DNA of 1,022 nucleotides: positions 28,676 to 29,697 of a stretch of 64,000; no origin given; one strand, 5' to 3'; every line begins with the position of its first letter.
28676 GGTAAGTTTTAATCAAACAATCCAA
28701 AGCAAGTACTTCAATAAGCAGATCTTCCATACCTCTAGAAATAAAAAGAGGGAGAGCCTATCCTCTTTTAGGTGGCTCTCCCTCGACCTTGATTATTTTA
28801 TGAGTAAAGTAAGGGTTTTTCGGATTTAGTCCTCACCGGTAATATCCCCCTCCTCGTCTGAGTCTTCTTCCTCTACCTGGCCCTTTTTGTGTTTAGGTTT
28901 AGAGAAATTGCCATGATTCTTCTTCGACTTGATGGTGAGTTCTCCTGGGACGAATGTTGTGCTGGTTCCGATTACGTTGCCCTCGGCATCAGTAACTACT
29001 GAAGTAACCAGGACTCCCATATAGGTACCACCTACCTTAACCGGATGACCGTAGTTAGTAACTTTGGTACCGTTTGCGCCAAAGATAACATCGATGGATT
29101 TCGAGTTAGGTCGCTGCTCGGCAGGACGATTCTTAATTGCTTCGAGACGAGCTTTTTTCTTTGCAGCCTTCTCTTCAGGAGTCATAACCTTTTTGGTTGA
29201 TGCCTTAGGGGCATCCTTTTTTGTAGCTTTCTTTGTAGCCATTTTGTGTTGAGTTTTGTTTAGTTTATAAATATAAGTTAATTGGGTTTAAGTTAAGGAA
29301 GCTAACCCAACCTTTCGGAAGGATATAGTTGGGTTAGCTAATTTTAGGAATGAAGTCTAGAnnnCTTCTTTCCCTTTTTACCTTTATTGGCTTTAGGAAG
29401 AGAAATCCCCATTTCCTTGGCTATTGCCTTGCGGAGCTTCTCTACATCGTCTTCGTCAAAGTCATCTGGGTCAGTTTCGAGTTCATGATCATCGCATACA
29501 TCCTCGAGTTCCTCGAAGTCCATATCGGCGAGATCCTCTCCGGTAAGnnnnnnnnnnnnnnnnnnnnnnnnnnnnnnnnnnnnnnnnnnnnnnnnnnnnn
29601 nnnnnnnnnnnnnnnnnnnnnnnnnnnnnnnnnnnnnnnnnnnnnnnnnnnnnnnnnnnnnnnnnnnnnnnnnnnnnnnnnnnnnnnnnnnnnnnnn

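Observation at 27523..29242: Three lysine/alanine-rich histone-H1-like early proteins (third copy at 24624..25157)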

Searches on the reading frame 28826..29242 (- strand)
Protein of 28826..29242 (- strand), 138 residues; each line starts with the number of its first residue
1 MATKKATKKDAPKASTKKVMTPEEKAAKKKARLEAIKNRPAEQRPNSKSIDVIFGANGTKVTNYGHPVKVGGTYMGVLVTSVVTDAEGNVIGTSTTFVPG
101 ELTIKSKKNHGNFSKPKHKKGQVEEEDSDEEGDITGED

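Call 4: search_protein_families(library=pfam, proteins=[window:28826-29242:-], max_evalue=0.1)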
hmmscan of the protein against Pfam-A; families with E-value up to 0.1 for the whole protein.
window:28826-29242:- (138 aa): 3 families
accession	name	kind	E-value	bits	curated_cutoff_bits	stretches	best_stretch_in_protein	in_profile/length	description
PF12262.14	Lipase_bact_N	-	0.027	14.3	22.3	1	49-98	112-161/236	Bacterial virulence factor lipase N-terminal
PF14139.11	YpzG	-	0.039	14.5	27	1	105-124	10-29/49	YpzG-like protein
PF12522.13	UL73_N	-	0.074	13.3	20.3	0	75-96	1-22/27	Cytomegalovirus glycoprotein N terminal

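Call 5: search_protein_families(library=phrogs, proteins=[window:28826-29242:-], max_evalue=0.01)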
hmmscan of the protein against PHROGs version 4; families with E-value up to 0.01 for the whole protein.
window:28826-29242:- (138 aa): 1 family
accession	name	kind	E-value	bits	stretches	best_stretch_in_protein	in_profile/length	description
phrog_31155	-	unknown function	0.0012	19.3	1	6-90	262-341/353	-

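Call 25: find_homologous_proteins(query=window:28826-29242:-, max_evalue=0.001)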
Query window:28826-29242:- (138 aa): 681 proteins with E <= 0.001 among 779 candidates; the best 120 are listed.
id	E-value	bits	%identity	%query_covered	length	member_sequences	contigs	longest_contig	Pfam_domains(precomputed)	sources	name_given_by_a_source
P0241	2.1e-81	288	100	100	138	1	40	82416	-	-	-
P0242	1.3e-80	286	99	100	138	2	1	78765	-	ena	-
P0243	1.3e-80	286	99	100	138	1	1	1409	-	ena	-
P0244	1.4e-80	285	99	100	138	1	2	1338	-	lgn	-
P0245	9.9e-80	283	99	100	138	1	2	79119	-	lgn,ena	-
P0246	1.4e-79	282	99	100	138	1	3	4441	-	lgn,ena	-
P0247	4.5e-79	281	98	100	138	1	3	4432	-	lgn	-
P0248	5.4e-79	280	96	100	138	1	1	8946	-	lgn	-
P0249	8.1e-79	280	98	100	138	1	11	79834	-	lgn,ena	-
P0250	9.4e-79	280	96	100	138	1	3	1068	-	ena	-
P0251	1.3e-78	279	97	100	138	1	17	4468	-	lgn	-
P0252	2.2e-78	278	96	100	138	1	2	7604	-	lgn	-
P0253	2.8e-78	278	97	100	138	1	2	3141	-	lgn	-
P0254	4.4e-78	277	97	100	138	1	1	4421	-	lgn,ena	-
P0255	6.1e-78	277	97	100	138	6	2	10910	-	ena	-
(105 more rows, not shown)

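Call 30: search_solved_structures(query=A3, max_evalue=1, show_alignments=2)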
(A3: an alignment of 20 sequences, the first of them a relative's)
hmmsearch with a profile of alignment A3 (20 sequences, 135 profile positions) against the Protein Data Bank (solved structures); distinct sequences matched with E-value up to 1: 1.
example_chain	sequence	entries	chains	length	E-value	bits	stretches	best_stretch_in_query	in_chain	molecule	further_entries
2hep_A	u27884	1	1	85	0.42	13.7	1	8-56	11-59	UPF0291 protein ynzC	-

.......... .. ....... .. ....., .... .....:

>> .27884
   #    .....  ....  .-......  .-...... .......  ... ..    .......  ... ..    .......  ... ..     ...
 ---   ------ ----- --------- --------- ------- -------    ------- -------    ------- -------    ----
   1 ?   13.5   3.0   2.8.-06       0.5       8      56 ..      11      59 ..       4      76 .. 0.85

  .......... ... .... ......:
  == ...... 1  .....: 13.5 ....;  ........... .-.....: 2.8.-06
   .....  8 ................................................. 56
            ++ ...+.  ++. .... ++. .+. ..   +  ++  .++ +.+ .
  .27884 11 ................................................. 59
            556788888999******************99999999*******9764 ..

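Call 37: predict_structure(alignment_id=A3)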
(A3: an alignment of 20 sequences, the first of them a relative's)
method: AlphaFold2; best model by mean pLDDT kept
length: 138 residues; sequences in the alignment: 20
mean_pLDDT: 71.3   pTM: 0.55
mean pLDDT of the five models: 71.3, 70.5, 69.8, 68.7, 64.4
residues with pLDDT >= 90: 26; 70-90: 61; 50-70: 19; < 50: 32
segments of 3 or more residues with pLDDT < 50: 5-16, 122-138
pLDDT, mean of each block of 10 residues (from residue 1): 45 48 72 69 78 89 89 88 91 90 81 77 41 33
secondary structure, 60 per line:
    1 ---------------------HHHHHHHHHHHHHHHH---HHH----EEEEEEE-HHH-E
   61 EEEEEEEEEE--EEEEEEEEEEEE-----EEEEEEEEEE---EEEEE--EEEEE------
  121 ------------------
elements in order: H22-37 E48-54 E60-70 E73-84 E90-99 E103-107 E110-114

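Call 42: fold_search(model_id=the predicted structure, library=pdb)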
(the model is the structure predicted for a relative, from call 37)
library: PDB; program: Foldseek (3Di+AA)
matches with E <= 10: 840; with E <= 0.001: 0
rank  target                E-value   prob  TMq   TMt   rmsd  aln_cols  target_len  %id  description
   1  9p8l_B                3.1e-02  1.00  0.38  0.52   3.9        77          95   17  Structure of Lockin in complex with 3'cADPR (released 2025-07-30)
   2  9p8l_A                4.3e-02  1.00  0.38  0.53   7.1        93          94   15  Structure of Lockin in complex with 3'cADPR (released 2025-07-30)
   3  8qx7_B                6.0e-02  1.00  0.29  0.32   4.7        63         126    8  Apo-C-Terminal Domain Homolog of the Orange Carotenoid Protein from Anabaena at a resolution of 1.95 Angstroms (released 2024-04-03)
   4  6s5l_A                7.9e-02  1.00  0.29  0.32   4.7        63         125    8  Anabaena Apo-C-Terminal Domain Homolog Of The Orange Carotenoid Protein In Native Conditions (released 2020-05-13)
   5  6s5l_I                7.9e-02  0.99  0.29  0.32   4.8        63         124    8  Anabaena Apo-C-Terminal Domain Homolog Of The Orange Carotenoid Protein In Native Conditions (released 2020-05-13)
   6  6s5l_D                8.8e-02  0.99  0.29  0.31   4.8        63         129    8  Anabaena Apo-C-Terminal Domain Homolog Of The Orange Carotenoid Protein In Native Conditions (released 2020-05-13)
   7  8fjp_A                8.8e-02  0.63  0.24  0.02  12.0       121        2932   12  Cryo-EM structure of native mosquito salivary gland surface protein 1 (SGS1) (released 2023-03-01)
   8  9p8l_C                1.0e-01  1.00  0.37  0.59   3.8        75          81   17  Structure of Lockin in complex with 3'cADPR (released 2025-07-30)
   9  9r84_B                1.2e-01  0.99  0.30  0.33   4.8        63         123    8  The C103F Mutant of Apo-C-Terminal Domain Homolog of the Orange Carotenoid Protein (CTDH) from Anabaena (released 2025-08-06)
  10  6s5l_J                1.4e-01  1.00  0.33  0.36   3.1        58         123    7  Anabaena Apo-C-Terminal Domain Homolog Of The Orange Carotenoid Protein In Native Conditions (released 2020-05-13)
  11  6s5l_H                1.4e-01  0.99  0.29  0.32   4.8        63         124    8  Anabaena Apo-C-Terminal Domain Homolog Of The Orange Carotenoid Protein In Native Conditions (released 2020-05-13)
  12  6s5l_L                1.4e-01  0.99  0.29  0.32   4.8        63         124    8  Anabaena Apo-C-Terminal Domain Homolog Of The Orange Carotenoid Protein In Native Conditions (released 2020-05-13)
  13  6s5l_G                1.5e-01  0.99  0.30  0.32   4.8        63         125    8  Anabaena Apo-C-Terminal Domain Homolog Of The Orange Carotenoid Protein In Native Conditions (released 2020-05-13)
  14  6s5l_B                1.8e-01  0.98  0.29  0.32   4.8        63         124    8  Anabaena Apo-C-Terminal Domain Homolog Of The Orange Carotenoid Protein In Native Conditions (released 2020-05-13)
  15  6c7o_A                2.0e-01  0.99  0.35  0.11   3.9        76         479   12  Crystal structure of D477G ACO/RPE65 chimera, trigonal crystal form (released 2018-04-25)
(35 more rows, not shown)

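Call 54: fold_search(model_id=the predicted structure, library=viral)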
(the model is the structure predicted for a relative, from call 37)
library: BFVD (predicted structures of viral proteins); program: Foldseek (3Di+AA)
matches with E <= 10: 1091; with E <= 0.001: 1
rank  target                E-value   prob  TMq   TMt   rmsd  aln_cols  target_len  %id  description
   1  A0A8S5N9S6            6.6e-08  1.00  0.49  0.50  14.4       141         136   40  Uncharacterized protein [Myoviridae sp. ctx322]
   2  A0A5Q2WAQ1            1.7e-02  0.90  0.29  0.09  17.0       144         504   19  (no name in the UniProt tables at hand)
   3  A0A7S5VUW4            1.8e-02  1.00  0.31  0.22   8.9        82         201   18  (no name in the UniProt tables at hand)
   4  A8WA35                2.1e-02  0.99  0.35  0.35  12.7       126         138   13  Immunity repressor [Mycobacterium phage Giles]
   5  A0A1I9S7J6            2.7e-02  0.99  0.31  0.45  10.3        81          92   12  (no name in the UniProt tables at hand)
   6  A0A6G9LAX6            2.9e-02  1.00  0.35  0.48  12.5        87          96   14  Immunity repressor [Mycobacterium phage Ein37]
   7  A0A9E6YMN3            3.2e-02  1.00  0.31  0.51   2.9        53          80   21  Lipoprotein SmpA/OmlA domain-containing protein [Pseudomonas phage PP9W2]
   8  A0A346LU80            3.8e-02  0.84  0.23  0.16   8.2        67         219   19  Uncharacterized protein [Sulfolobus filamentous virus 1]
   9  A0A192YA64            5.2e-02  0.84  0.27  0.08  17.6       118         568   19  Long tail fiber distal subunit [Morganella phage vB_MmoM_MP1]
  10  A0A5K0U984            5.9e-02  0.99  0.34  0.07   8.9        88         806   12  Uncharacterized protein [Yasminevirus sp. GU-2018]
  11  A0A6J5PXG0            5.9e-02  0.97  0.28  0.37   6.7        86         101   13  Uncharacterized protein [uncultured Caudovirales phage]
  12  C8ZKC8                8.6e-02  0.94  0.33  0.18  13.6       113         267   13  Uncharacterized protein [Pseudomonas phage LUZ7]
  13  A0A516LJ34            9.1e-02  0.51  0.20  0.05  11.3        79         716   19  (no name in the UniProt tables at hand)
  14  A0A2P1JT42            1.1e-01  0.94  0.23  0.44   4.1        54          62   17  Uncharacterized protein [Streptomyces phage Nesbitt]
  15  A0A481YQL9            1.1e-01  0.44  0.27  0.07  22.4       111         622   16  Uncharacterized protein [Pithovirus LCDPAC01]
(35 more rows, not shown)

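Call 59: search_dna_similar(query=window:28826-29242:-, collection=phages, mode=protein, max_evalue=0.01, max_rows=25)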
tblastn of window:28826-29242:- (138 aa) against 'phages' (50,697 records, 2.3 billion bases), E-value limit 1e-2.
Records with a match: 1; places in all: 1; records where one place covers at least 80% of the query: 0.
Best place of each record, by identity: <60% 1.
By first word of the organism name: Phage 1.
By host as written in the record: bacteria 1.
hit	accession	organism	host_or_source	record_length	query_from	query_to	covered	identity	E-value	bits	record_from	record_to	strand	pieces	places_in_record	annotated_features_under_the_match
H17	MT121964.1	Phage DP SC_6_H4_2017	bacteria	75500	36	113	57%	46.2%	8e-11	64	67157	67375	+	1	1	none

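Call 62: search_protein_families(library=ncbifam, proteins=[window:28826-29242:-], max_evalue=0.1)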
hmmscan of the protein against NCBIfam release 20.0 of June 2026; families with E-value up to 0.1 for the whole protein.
window:28826-29242:- (138 aa): 1 family
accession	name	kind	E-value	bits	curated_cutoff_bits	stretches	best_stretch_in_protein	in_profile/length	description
NF052230.1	T9SS_PorE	exception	0.014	13.7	600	1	30-127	128-224/648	PorE family type IX secretion system protein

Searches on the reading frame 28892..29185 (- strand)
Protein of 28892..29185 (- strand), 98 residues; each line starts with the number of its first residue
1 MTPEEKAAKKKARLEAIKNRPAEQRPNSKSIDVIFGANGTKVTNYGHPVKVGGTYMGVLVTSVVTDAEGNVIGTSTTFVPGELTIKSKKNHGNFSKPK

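Call 85: search_protein_families(library=pfam, proteins=[window:28892-29185:-], max_evalue=1)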
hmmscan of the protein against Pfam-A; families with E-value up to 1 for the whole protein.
seq(98 aa): 2 families
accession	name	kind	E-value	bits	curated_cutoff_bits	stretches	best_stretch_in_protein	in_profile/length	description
PF12262.14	Lipase_bact_N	-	0.015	15.2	22.3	1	30-79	112-161/236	Bacterial virulence factor lipase N-terminal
PF12522.13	UL73_N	-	0.045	14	20.3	1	56-77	1-22/27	Cytomegalovirus glycoprotein N terminal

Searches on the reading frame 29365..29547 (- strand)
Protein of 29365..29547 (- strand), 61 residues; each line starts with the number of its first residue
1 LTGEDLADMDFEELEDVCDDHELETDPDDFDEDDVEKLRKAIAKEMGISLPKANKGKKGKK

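Call 85: search_protein_families(library=pfam, proteins=[window:29365-29547:-], max_evalue=1)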
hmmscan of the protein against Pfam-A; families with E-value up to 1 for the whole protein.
seq(61 aa): 1 family
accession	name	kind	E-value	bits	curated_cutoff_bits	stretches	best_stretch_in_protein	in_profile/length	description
PF04316.19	FlgM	-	0.036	14.7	25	1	22-43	18-38/55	Anti-sigma-28 factor, FlgM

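Call 86: search_solved_structures(query=window:29365-29547:-, max_evalue=5, show_alignments=2)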
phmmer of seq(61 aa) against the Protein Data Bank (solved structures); distinct sequences matched with E-value up to 5: 0.
